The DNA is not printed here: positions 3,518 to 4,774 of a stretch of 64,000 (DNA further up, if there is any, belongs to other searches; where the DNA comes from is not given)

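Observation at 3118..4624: Two-gene module (4-TM protein plus 318-aa soluble protein) translationally coupled to the 3' end of a type I R-M operon: Kiwa-like or a new partner system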

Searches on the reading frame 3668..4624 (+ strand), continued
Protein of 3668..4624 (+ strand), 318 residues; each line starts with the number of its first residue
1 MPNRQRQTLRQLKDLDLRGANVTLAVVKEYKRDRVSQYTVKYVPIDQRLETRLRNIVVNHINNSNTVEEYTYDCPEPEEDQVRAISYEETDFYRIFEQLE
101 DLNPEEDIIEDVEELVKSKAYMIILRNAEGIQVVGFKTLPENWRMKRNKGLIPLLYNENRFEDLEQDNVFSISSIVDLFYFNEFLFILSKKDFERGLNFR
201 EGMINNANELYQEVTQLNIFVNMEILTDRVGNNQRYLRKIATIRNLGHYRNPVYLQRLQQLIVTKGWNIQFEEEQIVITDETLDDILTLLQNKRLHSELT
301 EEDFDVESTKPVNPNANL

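Call 52: fold_search(model_id=the predicted structure, library=pdb)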
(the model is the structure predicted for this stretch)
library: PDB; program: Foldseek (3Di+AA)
matches with E <= 10: 244; with E <= 0.001: 6
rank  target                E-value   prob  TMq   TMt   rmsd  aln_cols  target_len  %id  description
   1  9mrx_D                8.6e-12  1.00  0.64  0.65   5.5       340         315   12  Cryo-EM structure of KwaA-KwaB complex (released 2025-08-06)
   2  9nyu_A                4.1e-11  1.00  0.65  0.66   5.7       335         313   13  Crystal structure of KwaB dimer (released 2025-08-06)
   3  9mtn_C                4.6e-11  1.00  0.64  0.67   5.5       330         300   13  Crystal structure of KwaB (released 2025-08-06)
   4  9mtn_B                8.2e-11  1.00  0.64  0.67   5.7       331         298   12  Crystal structure of KwaB (released 2025-08-06)
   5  9mtn_K                1.9e-10  1.00  0.64  0.68   5.3       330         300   12  Crystal structure of KwaB (released 2025-08-06)
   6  9mtn_A                1.5e-09  1.00  0.61  0.63   6.0       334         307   12  Crystal structure of KwaB (released 2025-08-06)
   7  9vyf_I                1.1e-01  0.04  0.09  0.06  22.4       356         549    8  Cyanopodophage Pan3 portal complex (released 2025-11-26)
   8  1wz7_C                2.6e-01  0.09  0.09  0.23  11.5       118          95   12  Crystal structure of enhancer of rudimentary homologue (ERH) (released 2005-05-03)
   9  9vyf_H                3.9e-01  0.03  0.10  0.06  17.0       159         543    7  Cyanopodophage Pan3 portal complex (released 2025-11-26)
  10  9vyf_J                4.6e-01  0.05  0.10  0.06  17.9       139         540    6  Cyanopodophage Pan3 portal complex (released 2025-11-26)
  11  9vyf_M                5.8e-01  0.03  0.10  0.06  17.0       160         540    7  Cyanopodophage Pan3 portal complex (released 2025-11-26)
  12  9vyf_N                6.5e-01  0.02  0.10  0.07  21.2       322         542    8  Cyanopodophage Pan3 portal complex (released 2025-11-26)
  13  9vyf_O                7.7e-01  0.01  0.08  0.05  21.9       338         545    8  Cyanopodophage Pan3 portal complex (released 2025-11-26)
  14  1wz7_A                9.8e-01  0.05  0.09  0.23  12.7       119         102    8  Crystal structure of enhancer of rudimentary homologue (ERH) (released 2005-05-03)
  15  5gv3_B                1.0e+00  0.05  0.08  0.14  12.3       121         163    5  Crystal structure of the membrane-distal domain of mouse lysosome-associated membrane protein 2 (LAMP-2) (released 2017-09-06)
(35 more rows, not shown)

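Call 56: search_protein_families(library=ncbifam, proteins=[L012:838-1875:+, L012:291-812:+], max_evalue=0.001)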
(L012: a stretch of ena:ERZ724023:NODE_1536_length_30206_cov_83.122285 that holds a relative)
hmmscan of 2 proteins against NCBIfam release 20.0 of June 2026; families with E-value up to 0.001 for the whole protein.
L012:838-1875:+ (345 aa): 12 families
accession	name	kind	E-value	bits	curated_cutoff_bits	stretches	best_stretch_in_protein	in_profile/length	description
NF040815.2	recomb_XerA_Arch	equivalog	2.6e-66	223.9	220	1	75-338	2-262/263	site-specific tyrosine recombinase/integron integrase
TIGR02225.1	recomb_XerD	equivalog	5.3e-60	203.2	329.6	1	75-338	2-282/290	site-specific tyrosine recombinase XerD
TIGR02249.1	integrase_gron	subfamily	1.6e-57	195.2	265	2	73-252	2-181/315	integron integrase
TIGR02224.1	recomb_XerC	equivalog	6.9e-56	189.8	335.15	1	75-338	2-285/295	tyrosine recombinase XerC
NF001399.0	PRK00283.1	subfamily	6.3e-54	183.2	279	1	72-338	8-291/300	tyrosine recombinase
NF002331.0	PRK01287.1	subfamily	2.2e-50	171.7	371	1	65-339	22-321/365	site-specific tyrosine recombinase XerC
NF011946.0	PRK15417.1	equivalog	2.6e-32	112.3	435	2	71-261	15-203/337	integron integrase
NF003462.0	PRK05084.1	equivalog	4.5e-21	75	267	1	188-337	196-351/360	tyrosine recombinase XerS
NF007370.0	PRK09870.1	subfamily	1.8e-12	47.4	221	1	170-331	11-180/200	tyrosine-type DNA invertase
NF007371.0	PRK09871.1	subfamily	1e-09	38.3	222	1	185-330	24-174/198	tyrosine-type DNA invertase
NF041502.1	integrase_1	equivalog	2.1e-06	26.7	350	0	294-339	324-369/484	site-specific integrase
NF040693.1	recomb_GmtY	equivalog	2.3e-06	27.1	340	1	257-336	353-438/441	gamma-mobile-trio recombinase GmtY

L012:291-812:+ (173 aa): 4 families
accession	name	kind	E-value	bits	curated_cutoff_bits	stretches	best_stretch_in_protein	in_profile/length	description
NF033644.1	antiterm_UpxY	subfamily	5.9e-16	58.9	100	1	13-153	1-149/164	UpxY family transcription antiterminator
NF033641.1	antiterm_LoaP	exception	1e-10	42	125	1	13-140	1-135/166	antiterminator LoaP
TIGR01955.1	RfaH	equivalog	1.9e-08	34.5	144.5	1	13-148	1-138/159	transcription/translation regulatory transformer protein RfaH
NF006534.0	PRK09014.1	equivalog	4.8e-06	26.6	124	1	11-136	2-127/162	transcription/translation regulatory transformer protein RfaH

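Call 58: search_solved_structures(query=L012:838-1875:+, max_evalue=1e-10, show_alignments=3)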
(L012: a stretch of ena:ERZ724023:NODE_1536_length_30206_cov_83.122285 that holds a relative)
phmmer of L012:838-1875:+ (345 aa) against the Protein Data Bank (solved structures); distinct sequences matched with E-value up to 1e-10: 8.
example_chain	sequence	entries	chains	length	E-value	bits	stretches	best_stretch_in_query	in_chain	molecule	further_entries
5hxy_A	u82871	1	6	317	1.1e-43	153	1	71-338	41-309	Tyrosine recombinase XerA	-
4a8e_A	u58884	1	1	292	1.1e-42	149.7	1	72-337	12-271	PROBABLE TYROSINE RECOMBINASE XERC-LIKE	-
2a3v_A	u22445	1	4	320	3.6e-33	118.5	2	268-343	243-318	site-specific recombinase IntI4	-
1a0p_A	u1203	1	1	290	2.1e-26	96.2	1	79-338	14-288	SITE-SPECIFIC RECOMBINASE XERD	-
5dcf_A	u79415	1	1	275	7.7e-24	87.8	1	183-338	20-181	Tyrosine recombinase XerD,DNA translocase FtsK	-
9i5v_14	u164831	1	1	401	1.2e-20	77.3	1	74-338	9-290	Ribosome-associated translation inhibitor RaiA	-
5vfz_A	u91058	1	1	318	2.8e-18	69.5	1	157-332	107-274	Gp33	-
5jjv_A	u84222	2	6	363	7.8e-13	51.6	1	167-340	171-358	Tyrosine recombinase XerH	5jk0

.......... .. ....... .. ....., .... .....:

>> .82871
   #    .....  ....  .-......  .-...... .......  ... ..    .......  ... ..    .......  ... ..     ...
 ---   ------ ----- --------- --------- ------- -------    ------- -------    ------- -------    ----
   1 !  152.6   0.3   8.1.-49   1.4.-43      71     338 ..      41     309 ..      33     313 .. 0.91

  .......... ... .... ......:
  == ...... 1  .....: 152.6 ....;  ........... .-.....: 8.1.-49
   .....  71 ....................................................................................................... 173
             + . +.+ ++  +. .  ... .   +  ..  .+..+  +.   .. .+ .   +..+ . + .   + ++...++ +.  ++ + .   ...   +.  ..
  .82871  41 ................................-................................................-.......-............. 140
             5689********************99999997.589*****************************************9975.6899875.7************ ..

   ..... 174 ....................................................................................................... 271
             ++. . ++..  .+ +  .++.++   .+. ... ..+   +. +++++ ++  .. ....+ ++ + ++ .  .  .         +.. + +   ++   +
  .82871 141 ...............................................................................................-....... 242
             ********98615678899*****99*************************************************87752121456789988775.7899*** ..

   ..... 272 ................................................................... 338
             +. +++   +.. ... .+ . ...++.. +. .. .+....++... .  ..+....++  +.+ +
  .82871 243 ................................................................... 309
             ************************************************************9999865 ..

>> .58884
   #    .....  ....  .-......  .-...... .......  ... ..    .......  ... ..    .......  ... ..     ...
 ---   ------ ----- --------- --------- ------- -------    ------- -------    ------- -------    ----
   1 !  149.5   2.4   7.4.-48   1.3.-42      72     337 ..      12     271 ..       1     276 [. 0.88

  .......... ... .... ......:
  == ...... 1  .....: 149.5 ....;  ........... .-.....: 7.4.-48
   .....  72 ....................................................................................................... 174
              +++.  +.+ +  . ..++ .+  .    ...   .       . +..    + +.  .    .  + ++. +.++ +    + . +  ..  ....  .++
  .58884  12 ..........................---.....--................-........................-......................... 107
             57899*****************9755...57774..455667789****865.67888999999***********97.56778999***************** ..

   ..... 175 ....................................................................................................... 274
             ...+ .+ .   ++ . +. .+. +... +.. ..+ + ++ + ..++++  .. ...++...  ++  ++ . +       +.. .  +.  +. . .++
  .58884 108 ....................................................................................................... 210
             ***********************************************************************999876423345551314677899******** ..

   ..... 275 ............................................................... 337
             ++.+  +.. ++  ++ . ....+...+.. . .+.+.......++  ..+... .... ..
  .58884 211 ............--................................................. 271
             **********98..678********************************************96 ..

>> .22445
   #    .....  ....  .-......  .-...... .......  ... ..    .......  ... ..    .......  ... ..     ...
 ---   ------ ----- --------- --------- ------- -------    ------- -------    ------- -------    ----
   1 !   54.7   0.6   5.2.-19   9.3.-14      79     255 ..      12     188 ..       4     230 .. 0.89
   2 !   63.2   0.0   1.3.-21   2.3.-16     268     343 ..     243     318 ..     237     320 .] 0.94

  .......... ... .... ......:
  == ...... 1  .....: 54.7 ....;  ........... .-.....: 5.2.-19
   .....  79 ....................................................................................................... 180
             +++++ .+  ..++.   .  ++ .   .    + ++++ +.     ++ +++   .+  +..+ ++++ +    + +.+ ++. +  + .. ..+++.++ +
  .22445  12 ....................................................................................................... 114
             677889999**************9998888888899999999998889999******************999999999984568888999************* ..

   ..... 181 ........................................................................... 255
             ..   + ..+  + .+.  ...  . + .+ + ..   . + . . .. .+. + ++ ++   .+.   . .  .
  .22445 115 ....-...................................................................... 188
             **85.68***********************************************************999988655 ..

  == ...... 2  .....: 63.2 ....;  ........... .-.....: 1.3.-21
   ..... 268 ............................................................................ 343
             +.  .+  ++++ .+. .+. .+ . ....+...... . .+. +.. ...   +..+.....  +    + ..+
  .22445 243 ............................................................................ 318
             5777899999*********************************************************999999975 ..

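Call 69: find_homologous_proteins(query=L012:838-1875:+, max_evalue=1e-20)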
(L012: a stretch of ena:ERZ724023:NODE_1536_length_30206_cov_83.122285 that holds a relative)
Query L012:838-1875:+ (345 aa): 8000 proteins with E <= 1e-20 among 8000 candidates; the best 120 are listed.
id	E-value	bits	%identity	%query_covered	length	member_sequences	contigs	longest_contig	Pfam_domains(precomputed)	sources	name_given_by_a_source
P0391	7.4e-210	714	94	100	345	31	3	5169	PF13495.13,PF00589.28,PF02899.24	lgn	-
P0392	5.3e-161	553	72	100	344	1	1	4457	PF13495.13,PF00589.28,PF02899.24,PF22823.3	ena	-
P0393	6.9e-161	553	72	100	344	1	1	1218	PF13495.13,PF00589.28,PF02899.24,PF22823.3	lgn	-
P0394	8.1e-160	550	71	100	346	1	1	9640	PF13495.13,PF00589.28,PF02899.24,PF22823.3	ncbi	-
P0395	9.1e-160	549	72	100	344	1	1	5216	PF13495.13,PF00589.28,PF02899.24,PF22823.3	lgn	-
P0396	2.4e-159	548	72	100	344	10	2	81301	PF13495.13,PF00589.28,PF22823.3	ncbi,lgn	-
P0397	2.9e-159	548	71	100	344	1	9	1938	PF13495.13,PF00589.28,PF02899.24,PF22823.3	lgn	-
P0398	3.4e-159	548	72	100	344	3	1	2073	PF13495.13,PF00589.28,PF22823.3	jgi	jgi:integrase/recombinase XerD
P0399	4.1e-159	547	72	100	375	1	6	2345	PF13495.13,PF00589.28,PF02899.24,PF22823.3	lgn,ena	-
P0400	6.6e-159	547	71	100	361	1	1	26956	PF13495.13,PF00589.28,PF02899.24,PF22823.3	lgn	-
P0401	9.3e-158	543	72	100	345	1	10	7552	PF13495.13,PF00589.28,PF02899.24,PF22823.3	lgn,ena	-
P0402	1.1e-157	543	71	100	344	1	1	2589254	PF13495.13,PF00589.28,PF22823.3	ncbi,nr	ncbi:MAG: site-specific integrase [Cyclobacteriaceae bacterium]|nr:site-specific integrase [Cyclobac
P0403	1.8e-157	542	71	100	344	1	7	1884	PF13495.13,PF00589.28,PF02899.24,PF22823.3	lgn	-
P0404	6.2e-157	540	70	100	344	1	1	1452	PF13495.13,PF00589.28,PF22823.3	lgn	-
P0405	6.3e-157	540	70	100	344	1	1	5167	PF13495.13,PF00589.28,PF22823.3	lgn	-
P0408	3.8e-156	537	70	100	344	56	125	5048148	PF13495.13,PF00589.28,PF02899.24,PF22823.3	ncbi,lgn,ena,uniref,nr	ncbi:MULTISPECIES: site-specific tyrosine recombinase/integron integrase [Flavobacteriales]|uniref:S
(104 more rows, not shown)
